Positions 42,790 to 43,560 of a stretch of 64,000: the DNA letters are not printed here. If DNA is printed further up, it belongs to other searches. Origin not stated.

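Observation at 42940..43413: CYTH (triphosphate tunnel metalloenzyme) domain protein in a phage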

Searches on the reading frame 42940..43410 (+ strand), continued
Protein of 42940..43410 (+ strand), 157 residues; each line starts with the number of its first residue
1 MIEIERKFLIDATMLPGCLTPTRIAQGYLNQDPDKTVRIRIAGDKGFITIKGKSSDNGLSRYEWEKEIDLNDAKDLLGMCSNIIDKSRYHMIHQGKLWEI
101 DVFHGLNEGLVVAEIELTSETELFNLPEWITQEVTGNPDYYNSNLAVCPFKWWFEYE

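Call 20: get_annotated_region(hit=H2, flank=6000)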
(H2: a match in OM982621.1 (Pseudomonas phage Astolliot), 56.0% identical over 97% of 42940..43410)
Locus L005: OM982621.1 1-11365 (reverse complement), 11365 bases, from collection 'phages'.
description: Pseudomonas phage Astolliot, complete genome.
organism: Pseudomonas phage Astolliot (NCBI taxid 2928830)
taxonomy: Viruses; Duplodnaviria; Heunggongvirae; Uroviricota; Caudoviricetes; Otagovirus
host: Pseudomonas syringae; source: lake/soil sample; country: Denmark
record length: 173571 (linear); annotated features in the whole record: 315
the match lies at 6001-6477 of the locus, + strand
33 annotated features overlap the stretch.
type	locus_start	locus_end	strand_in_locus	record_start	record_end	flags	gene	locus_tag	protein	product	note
CDS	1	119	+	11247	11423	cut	-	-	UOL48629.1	hypothetical protein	-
CDS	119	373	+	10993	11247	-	-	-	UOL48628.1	hypothetical protein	-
CDS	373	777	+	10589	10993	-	-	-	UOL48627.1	hypothetical protein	-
CDS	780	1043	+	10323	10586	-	-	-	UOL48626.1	hypothetical protein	-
CDS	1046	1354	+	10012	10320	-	-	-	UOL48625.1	hypothetical protein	-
CDS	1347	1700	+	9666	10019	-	-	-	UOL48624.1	hypothetical protein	-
CDS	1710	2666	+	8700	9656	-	-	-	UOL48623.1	hypothetical protein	-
CDS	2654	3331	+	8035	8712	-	-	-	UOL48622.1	hypothetical protein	-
CDS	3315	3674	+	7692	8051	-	-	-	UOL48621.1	hypothetical protein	-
CDS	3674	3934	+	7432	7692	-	-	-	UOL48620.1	hypothetical protein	-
CDS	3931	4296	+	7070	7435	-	-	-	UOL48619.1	hypothetical protein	-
CDS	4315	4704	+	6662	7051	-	-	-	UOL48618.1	hypothetical protein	-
CDS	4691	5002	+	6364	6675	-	-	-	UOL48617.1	hypothetical protein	-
CDS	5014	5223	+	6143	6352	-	-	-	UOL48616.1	hypothetical protein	-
CDS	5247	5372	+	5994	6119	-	-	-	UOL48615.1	hypothetical protein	-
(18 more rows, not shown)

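Call 21: get_annotated_region(hit=H16, flank=6000)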
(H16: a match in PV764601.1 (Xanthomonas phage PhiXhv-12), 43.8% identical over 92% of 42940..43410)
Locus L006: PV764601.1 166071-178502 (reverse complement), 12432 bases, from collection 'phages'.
description: Xanthomonas phage PhiXhv-12, complete genome.
organism: Xanthomonas phage PhiXhv-12 (NCBI taxid 3447916)
taxonomy: Viruses
host: Xanthomonas hortorum pv. vitians CFBP8640; source: Sewage; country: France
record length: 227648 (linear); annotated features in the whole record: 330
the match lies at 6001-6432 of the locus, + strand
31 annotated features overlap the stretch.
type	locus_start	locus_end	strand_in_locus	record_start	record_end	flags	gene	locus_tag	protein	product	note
CDS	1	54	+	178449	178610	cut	-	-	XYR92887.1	hypothetical protein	-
CDS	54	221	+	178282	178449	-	-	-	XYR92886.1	hypothetical protein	-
CDS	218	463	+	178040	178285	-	-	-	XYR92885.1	hypothetical protein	-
CDS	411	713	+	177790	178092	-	-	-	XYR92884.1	hypothetical protein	-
CDS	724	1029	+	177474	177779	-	-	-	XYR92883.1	hypothetical protein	-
CDS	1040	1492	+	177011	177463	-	-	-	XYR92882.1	hypothetical protein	-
CDS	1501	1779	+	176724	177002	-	-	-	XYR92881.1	hypothetical protein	-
CDS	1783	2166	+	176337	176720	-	-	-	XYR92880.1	nucleoside triphosphate pyrophosphohydrolase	-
CDS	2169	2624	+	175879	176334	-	-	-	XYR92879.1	hypothetical protein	-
CDS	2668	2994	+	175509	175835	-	-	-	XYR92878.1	hypothetical protein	-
CDS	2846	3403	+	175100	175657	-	-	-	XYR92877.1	hypothetical protein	-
CDS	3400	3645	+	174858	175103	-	-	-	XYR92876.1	hypothetical protein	-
CDS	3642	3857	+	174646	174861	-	-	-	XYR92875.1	hypothetical protein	-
CDS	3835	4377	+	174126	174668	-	-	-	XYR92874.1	hypothetical protein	-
CDS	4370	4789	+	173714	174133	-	-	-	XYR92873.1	hypothetical protein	-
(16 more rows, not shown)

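Call 22: get_annotated_region(hit=H20, flank=6000)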
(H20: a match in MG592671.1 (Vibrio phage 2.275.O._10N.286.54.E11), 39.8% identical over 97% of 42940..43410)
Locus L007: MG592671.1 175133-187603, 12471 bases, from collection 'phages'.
description: Vibrio phage 2.275.O._10N.286.54.E11, partial genome.
organism: Vibrio phage 2.275.O._10N.286.54.E11 (NCBI taxid 1881285)
taxonomy: Viruses; Duplodnaviria; Heunggongvirae; Uroviricota; Caudoviricetes
host: Vibrio cyclitrophicus; source: iron chloride precipitation of 0.2um-filtered seawater, resuspended in oxalate solution; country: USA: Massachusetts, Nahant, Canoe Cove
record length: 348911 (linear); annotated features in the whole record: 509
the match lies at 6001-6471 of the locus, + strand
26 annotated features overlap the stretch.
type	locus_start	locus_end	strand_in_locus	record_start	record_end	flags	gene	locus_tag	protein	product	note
CDS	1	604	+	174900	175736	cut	-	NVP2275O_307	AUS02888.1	coil containing protein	NVP2275O_307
CDS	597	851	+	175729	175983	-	-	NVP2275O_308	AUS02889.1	hypothetical protein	NVP2275O_308; tara_best_match:OM-RGC.v1.032781367; cvp_best_match:RF_PEP_414088188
CDS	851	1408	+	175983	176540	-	-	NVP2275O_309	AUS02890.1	hypothetical protein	NVP2275O_309; tara_best_match:OM-RGC.v1.019384768; cvp_best_match:RF_PEP_311992873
CDS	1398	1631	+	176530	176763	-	-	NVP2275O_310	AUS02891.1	hypothetical protein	NVP2275O_310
CDS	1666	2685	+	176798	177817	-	-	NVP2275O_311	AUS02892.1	GIY-YIG domain protein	NVP2275O_311; InterPro:IPR027299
CDS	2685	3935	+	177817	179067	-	-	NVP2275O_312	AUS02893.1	nucleotidyltransferase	NVP2275O_312; cvp_best_match:RF_PEP_363539688; InterPro:IPR018775; pog:POG0431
CDS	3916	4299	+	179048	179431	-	-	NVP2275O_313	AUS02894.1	hypothetical protein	NVP2275O_313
CDS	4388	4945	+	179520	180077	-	-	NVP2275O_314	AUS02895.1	TMhelix containing protein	NVP2275O_314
CDS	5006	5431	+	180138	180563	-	-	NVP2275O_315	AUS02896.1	hypothetical protein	NVP2275O_315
CDS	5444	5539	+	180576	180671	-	-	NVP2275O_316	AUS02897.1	hypothetical protein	NVP2275O_316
CDS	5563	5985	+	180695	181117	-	-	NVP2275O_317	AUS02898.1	hypothetical protein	NVP2275O_317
CDS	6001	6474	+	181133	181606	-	-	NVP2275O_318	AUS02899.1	CYTH domain protein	NVP2275O_318; tara_best_match:OM-RGC.v1.021717314; kegg:none|pfam:PF01928|cog:COG2954|egg:COG2954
CDS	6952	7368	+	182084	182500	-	-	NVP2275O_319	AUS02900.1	coil containing protein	NVP2275O_319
tRNA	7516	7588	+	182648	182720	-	-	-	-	tRNA-Met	anticodon:CAT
CDS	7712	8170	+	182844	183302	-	-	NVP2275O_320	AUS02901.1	hypothetical protein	NVP2275O_320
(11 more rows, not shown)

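Call 23: get_annotated_region(hit=H33, flank=6000)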
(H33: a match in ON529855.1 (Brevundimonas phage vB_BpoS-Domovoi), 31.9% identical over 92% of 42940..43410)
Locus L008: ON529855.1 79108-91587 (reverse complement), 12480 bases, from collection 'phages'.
description: Brevundimonas phage vB_BpoS-Domovoi, complete genome.
organism: Brevundimonas phage vB_BpoS-Domovoi (NCBI taxid 2948598)
taxonomy: Viruses; Duplodnaviria; Heunggongvirae; Uroviricota; Caudoviricetes; Dolichocephalovirinae
host: Brevundimonas pondensis EIF1; source: sewage; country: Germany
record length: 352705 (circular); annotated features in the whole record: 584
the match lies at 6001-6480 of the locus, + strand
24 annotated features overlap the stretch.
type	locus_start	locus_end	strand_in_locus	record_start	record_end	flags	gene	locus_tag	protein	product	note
CDS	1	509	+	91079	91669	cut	-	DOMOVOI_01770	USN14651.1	hypothetical protein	-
CDS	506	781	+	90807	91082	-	-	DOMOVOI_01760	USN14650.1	hypothetical protein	-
CDS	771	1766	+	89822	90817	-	-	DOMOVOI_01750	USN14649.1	hypothetical protein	-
CDS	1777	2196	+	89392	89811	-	-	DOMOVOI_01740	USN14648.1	hypothetical protein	-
CDS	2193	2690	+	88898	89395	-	-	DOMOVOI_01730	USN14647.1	hypothetical protein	-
CDS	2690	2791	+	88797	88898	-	-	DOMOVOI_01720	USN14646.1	hypothetical protein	-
CDS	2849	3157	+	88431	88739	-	-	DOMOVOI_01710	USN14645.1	hypothetical protein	-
CDS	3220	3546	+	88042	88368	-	-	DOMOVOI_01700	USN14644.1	hypothetical protein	-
CDS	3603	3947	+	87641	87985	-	-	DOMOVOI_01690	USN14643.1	hypothetical protein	-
CDS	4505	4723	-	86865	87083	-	-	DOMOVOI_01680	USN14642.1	hypothetical protein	-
CDS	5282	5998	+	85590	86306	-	-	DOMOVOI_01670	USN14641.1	hypothetical protein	-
CDS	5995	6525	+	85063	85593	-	-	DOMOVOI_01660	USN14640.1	inorganic triphosphatase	-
CDS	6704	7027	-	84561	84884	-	-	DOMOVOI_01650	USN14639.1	winged helix-turn-helix DNA-binding protein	-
CDS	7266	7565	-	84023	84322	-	-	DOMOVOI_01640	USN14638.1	hypothetical protein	-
CDS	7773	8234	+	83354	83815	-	-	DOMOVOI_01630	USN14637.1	hypothetical protein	-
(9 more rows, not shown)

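Call 26: search_solved_structures(query=A1, max_evalue=0.01, show_alignments=5)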
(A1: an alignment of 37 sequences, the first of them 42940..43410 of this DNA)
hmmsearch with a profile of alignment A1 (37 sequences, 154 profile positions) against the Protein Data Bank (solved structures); distinct sequences matched with E-value up to 0.01: 2.
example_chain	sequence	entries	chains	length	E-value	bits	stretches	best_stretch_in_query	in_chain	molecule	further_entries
2fbl_A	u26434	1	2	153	1.7e-24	89.6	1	1-147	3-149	hypothetical protein NE1496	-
3typ_A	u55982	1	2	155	4.9e-24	88.1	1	2-147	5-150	Uncharacterized protein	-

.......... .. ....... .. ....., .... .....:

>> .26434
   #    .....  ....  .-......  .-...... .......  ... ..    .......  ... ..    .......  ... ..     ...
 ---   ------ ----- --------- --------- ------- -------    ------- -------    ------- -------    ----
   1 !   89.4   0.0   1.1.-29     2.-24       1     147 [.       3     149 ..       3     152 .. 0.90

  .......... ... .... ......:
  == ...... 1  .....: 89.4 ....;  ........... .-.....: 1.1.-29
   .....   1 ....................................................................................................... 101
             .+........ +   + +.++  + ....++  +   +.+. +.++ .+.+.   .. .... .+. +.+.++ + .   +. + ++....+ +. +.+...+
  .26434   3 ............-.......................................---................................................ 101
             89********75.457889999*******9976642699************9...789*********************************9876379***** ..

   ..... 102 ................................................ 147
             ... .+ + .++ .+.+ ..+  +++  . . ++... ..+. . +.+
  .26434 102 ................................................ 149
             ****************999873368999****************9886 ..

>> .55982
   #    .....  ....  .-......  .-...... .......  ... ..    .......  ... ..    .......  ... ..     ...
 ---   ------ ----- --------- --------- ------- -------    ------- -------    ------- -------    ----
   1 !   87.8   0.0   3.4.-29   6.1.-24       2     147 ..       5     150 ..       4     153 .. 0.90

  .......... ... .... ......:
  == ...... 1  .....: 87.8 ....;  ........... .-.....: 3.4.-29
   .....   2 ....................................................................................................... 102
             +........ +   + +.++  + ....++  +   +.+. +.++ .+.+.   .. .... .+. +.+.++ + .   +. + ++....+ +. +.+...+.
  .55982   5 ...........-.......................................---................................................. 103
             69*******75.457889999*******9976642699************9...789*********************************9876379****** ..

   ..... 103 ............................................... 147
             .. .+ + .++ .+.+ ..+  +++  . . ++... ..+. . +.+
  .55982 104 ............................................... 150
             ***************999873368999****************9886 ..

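Call 27: search_protein_families(library=padloc, proteins=[window:42940-43410:+], max_evalue=1)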
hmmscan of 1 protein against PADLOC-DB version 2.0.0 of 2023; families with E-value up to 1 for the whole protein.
window:42940-43410:+ (157 aa): 0 families
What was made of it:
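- On Known anti-phage defence components (PADLOC-DB): No family at E<=1 (call 27).
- Tried and rejected: (5) Defence-system membership: no PADLOC hit (call 27).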

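Call 34: predict_structure(alignment_id=A1)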
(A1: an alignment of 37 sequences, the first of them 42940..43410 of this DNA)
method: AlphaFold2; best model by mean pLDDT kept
length: 157 residues; sequences in the alignment: 37
mean_pLDDT: 92.1   pTM: 0.84
mean pLDDT of the five models: 92.1, 92.0, 91.8, 91.5, 91.0
residues with pLDDT >= 90: 120; 70-90: 33; 50-70: 3; < 50: 1
segments of 3 or more residues with pLDDT < 50: none
pLDDT, mean of each block of 10 residues (from residue 1): 90 87 96 92 97 86 95 97 95 93 95 93 92 94 93 74
secondary structure, 60 per line:
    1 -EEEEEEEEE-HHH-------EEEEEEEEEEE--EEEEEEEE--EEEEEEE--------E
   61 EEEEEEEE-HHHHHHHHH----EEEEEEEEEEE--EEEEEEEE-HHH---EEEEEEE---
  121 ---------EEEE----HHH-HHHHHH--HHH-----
elements in order: E2-10 E22-32 E35-42 E45-51 E60-68 H70-78 E83-93 E96-103 E111-117 E130-133 H142-147
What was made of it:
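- On CYTH / triphosphate tunnel metalloenzyme superfamily (Pfam PF01928): The AF2 model (pLDDT 92.1) has ten beta strands and two helices (call 34).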

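Call 39: fold_search(model_id=the predicted structure, library=pdb)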
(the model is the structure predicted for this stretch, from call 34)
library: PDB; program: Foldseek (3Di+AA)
matches with E <= 10: 1041; with E <= 0.001: 35
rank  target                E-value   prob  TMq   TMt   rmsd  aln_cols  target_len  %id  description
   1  2fbl_B                6.5e-12  1.00  0.67  0.71   4.6       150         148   34  The crystal structure of the hypothetical protein NE1496 (released 2005-12-20)
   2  3typ_A                1.2e-11  1.00  0.67  0.71   3.7       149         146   34  The crystal structure of the inorganic triphosphatase NE1496 (released 2012-05-09)
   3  3typ_B                1.4e-11  1.00  0.67  0.70   3.6       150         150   34  The crystal structure of the inorganic triphosphatase NE1496 (released 2012-05-09)
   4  2fbl_A                2.8e-11  1.00  0.67  0.72   4.0       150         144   35  The crystal structure of the hypothetical protein NE1496 (released 2005-12-20)
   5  7nsa                  8.8e-07  1.00  0.58  0.52   4.2       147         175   22  Triphosphate tunnel metalloenzyme from Sulfolobus acidocaldarius in complex with pyrophosphate and calcium (released 2021-06-02)
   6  7ns9                  1.2e-06  1.00  0.58  0.52   4.2       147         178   22  Triphosphate tunnel metalloenzyme from Sulfolobus acidocaldarius in complex with triphosphate and calcium (released 2021-06-02)
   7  7nsd                  1.3e-06  1.00  0.58  0.52   4.2       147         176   22  Triphosphate tunnel metalloenzyme from Sulfolobus acidocaldarius in complex with ATP and calcium (released 2021-06-02)
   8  7nsf                  2.0e-06  1.00  0.58  0.52   4.2       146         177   19  Triphosphate tunnel metalloenzyme from Sulfolobus acidocaldarius in complex with triphosphate and magnesium (released 2021-06-02)
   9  1yem_A                3.0e-06  1.00  0.59  0.57   3.9       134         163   24  Conserved hypothetical protein Pfu-838710-001 from Pyrococcus furiosus (released 2005-01-11)
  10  5a60                  3.2e-06  1.00  0.47  0.20   7.8       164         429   17  Crystal structure of full-length E. coli ygiF in complex with tripolyphosphate and two magnesium ions (released 2015-08-05)
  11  1yem_B                6.4e-06  1.00  0.58  0.55   3.8       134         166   24  Conserved hypothetical protein Pfu-838710-001 from Pyrococcus furiosus (released 2005-01-11)
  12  2dc4_A                6.4e-06  1.00  0.57  0.55   4.0       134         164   19  Structure of PH1012 protein from Pyrococcus Horikoshii OT3 (released 2006-06-28)
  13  5a5y_A                6.8e-06  1.00  0.57  0.44   5.3       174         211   14  Crystal structure of AtTTM3 in complex with tripolyphosphate and magnesium ion (form A) (released 2015-08-05)
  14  2gfg_A                9.8e-06  1.00  0.54  0.46   6.2       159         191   19  Crystal structure of a putative adenylate cyclase (bh2851) from bacillus halodurans at 2.12 A resolution (released 2006-05-02)
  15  3sy3_C                1.1e-05  1.00  0.59  0.53   5.0       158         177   16  GBAA_1210 protein, a putative adenylate cyclase, from Bacillus anthracis (released 2011-07-27)
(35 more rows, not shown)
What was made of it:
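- On CYTH / triphosphate tunnel metalloenzyme superfamily (Pfam PF01928): The top Foldseek PDB matches are CYTH/TTM structures; the 35 at E<=0.001 also include three Mediator-complex chains (call 39).
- On Thiamine triphosphatase (25-kDa ThTPase type): ThTPase structures rank 41st or lower in the fold search (call 39).
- Closest known: NeuTTM. Different: TM-score is 0.67-0.71, so loop or tunnel-opening details may differ (call 39).
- The cyclase structures rank 28th or lower in the fold search (call 39). Cet1-like RNA triphosphatases share the TTM fold, and the fold search gives weak matches to poxvirus capping enzymes (call 39, ranks 39 and 42).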

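Call 42: find_encoding_contigs(protein=P0100, flank=5000, max_places=2)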
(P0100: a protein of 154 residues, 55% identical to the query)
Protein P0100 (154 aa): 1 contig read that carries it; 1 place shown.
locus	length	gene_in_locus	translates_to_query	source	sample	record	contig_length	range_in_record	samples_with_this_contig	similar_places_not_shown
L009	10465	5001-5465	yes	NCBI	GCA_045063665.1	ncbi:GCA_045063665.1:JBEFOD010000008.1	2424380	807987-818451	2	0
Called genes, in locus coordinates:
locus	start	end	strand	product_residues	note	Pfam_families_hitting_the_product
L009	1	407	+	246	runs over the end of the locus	PF14622:Ribonucleas_3_3, PF00636:Ribonuclease_3, PF00035:dsrm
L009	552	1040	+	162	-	-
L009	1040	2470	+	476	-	PF00224:PK, PF02887:PK_C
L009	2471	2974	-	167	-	PF00989:PAS (weak), PF13426:PAS_9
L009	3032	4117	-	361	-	PF00817:IMS, PF11798:IMS_HHH (weak), PF11799:IMS_C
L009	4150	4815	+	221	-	PF01118:Semialdhyde_dh (weak), PF01370:Epimerase, PF13460:NAD_binding_10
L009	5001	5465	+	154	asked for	PF01928:CYTH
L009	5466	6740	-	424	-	PF13568:OMP_b-brl_2 (faint), PF13505:OMP_b-brl (weak)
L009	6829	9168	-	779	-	PF00912:Transgly, PF00905:Transpeptidase, PF06832:BiPBP_C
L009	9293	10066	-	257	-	PF13460:NAD_binding_10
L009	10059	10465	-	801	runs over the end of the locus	PF04389:Peptidase_M28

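Call 43: find_encoding_contigs(protein=P0099, flank=5000, max_places=2)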
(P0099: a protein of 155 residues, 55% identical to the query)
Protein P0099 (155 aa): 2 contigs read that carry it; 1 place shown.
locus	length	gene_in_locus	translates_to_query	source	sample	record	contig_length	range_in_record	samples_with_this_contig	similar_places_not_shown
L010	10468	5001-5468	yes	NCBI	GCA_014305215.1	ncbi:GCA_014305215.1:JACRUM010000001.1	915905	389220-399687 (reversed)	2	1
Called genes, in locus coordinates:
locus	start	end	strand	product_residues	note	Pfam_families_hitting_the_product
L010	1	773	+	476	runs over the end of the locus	PF00224:PK, PF02887:PK_C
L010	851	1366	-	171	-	PF00989:PAS, PF13426:PAS_9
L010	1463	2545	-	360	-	PF00817:IMS, PF11798:IMS_HHH, PF11799:IMS_C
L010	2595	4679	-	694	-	PF10136:SpecificRecomb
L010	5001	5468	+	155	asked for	PF01928:CYTH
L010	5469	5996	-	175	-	PF03330:DPBB_1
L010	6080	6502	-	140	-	-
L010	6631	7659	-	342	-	PF02469:Fasciclin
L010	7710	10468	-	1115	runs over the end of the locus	PF13620:CarboxypepD_reg, PF13715:CarbopepD_reg_2, PF25183:OMP_b-brl_4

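Call 44: find_encoding_contigs(protein=P0080, flank=5000, max_places=2)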
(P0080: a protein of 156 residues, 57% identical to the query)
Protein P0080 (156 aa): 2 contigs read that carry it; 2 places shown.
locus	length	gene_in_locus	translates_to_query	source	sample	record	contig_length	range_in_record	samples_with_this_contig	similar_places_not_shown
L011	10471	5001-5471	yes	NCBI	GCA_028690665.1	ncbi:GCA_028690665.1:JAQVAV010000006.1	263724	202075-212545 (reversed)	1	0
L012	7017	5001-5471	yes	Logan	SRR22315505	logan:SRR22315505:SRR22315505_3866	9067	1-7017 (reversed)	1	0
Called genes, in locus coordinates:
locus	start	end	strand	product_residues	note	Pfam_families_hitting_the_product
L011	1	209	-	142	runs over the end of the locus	PF18347:DUF5606, PF21186:DUF6852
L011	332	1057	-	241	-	PF00977:His_biosynth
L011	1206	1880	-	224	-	PF04474:DUF554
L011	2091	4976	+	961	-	PF12705:PDDEXK_1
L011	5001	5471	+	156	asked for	PF01928:CYTH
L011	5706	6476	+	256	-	PF00756:Esterase, PF10503:Esterase_PHB (weak), PF02230:Abhydrolase_2, PF12146:Hydrolase_4 (faint), PF01738:DLH, PF00326:Peptidase_S9 (weak)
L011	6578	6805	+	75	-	PF00037:Fer4 (weak), PF12797:Fer4_2 (weak), PF12837:Fer4_6 (weak), PF13237:Fer4_10, PF14697:Fer4_21, PF12800:Fer4_4 (faint), PF12838:Fer4_7, PF13187:Fer4_9, +1 more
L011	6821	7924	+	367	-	PF01855:POR_N, PF17147:PFOR_II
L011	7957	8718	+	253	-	PF02775:TPP_enzyme_C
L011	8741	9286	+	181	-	PF01558:POR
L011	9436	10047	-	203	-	PF13431:TPR_17 (faint), PF13181:TPR_8 (faint), PF13428:TPR_14 (faint), PF13174:TPR_6 (faint), PF13414:TPR_11 (faint), PF13424:TPR_12 (faint), PF23914:TPR_CcmH_CycH (weak), PF07719:TPR_2 (weak), +4 more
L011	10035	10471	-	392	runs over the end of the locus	-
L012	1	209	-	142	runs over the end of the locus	PF18347:DUF5606, PF21186:DUF6852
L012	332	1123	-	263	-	PF00977:His_biosynth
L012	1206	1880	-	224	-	PF04474:DUF554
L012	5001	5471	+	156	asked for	PF01928:CYTH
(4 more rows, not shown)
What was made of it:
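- Closest known: Stand-alone CYTH proteins of Bacteroidota. Different: They are chromosomal housekeeping-type genes with unrelated, variable neighbours (calls 42-44).
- The closest cellular homologues are stand-alone housekeeping-type genes in Bacteroidota with unrelated neighbours (calls 42-44).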

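Call 52: find_related_loci(query=A1, collection=viral_contigs, flank=8000)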
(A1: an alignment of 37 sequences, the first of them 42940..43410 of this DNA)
Query A1 (157 aa) in viral_contigs; peptide patterns used: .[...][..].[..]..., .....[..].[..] (x = any residue, [..] = any of these).
230 stretches matched a pattern; 159 encode a relative of the query (tblastn E <= 1e-3); the best 80 are kept; 80 distinct loci.
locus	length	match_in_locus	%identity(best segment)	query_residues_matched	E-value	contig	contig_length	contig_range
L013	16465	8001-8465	85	1-155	4e-91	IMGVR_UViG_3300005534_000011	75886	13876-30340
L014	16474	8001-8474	63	1-153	1e-63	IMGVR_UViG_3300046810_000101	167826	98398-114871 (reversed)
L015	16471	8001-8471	62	1-153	4e-61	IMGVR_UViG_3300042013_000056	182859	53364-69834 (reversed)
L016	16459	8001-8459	54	1-153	7e-52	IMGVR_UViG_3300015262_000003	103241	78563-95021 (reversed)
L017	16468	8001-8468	51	1-155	1e-49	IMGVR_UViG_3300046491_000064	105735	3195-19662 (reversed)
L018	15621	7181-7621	48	3-150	1e-44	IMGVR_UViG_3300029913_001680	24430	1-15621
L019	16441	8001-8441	48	3-150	1e-44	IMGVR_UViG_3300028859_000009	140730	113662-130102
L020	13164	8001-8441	52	3-150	9e-45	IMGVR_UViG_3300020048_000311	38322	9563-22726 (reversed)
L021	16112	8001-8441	49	3-150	3e-44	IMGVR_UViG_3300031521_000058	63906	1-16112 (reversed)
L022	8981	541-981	49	3-150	3e-44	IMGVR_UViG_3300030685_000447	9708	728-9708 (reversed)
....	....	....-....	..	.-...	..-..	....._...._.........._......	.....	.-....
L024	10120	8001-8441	49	3-150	3e-44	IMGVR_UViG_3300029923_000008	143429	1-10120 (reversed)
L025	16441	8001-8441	48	3-150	1e-41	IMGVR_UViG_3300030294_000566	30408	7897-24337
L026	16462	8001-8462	47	1-153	2e-41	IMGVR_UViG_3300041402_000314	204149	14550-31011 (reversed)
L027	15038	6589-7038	47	2-153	2e-41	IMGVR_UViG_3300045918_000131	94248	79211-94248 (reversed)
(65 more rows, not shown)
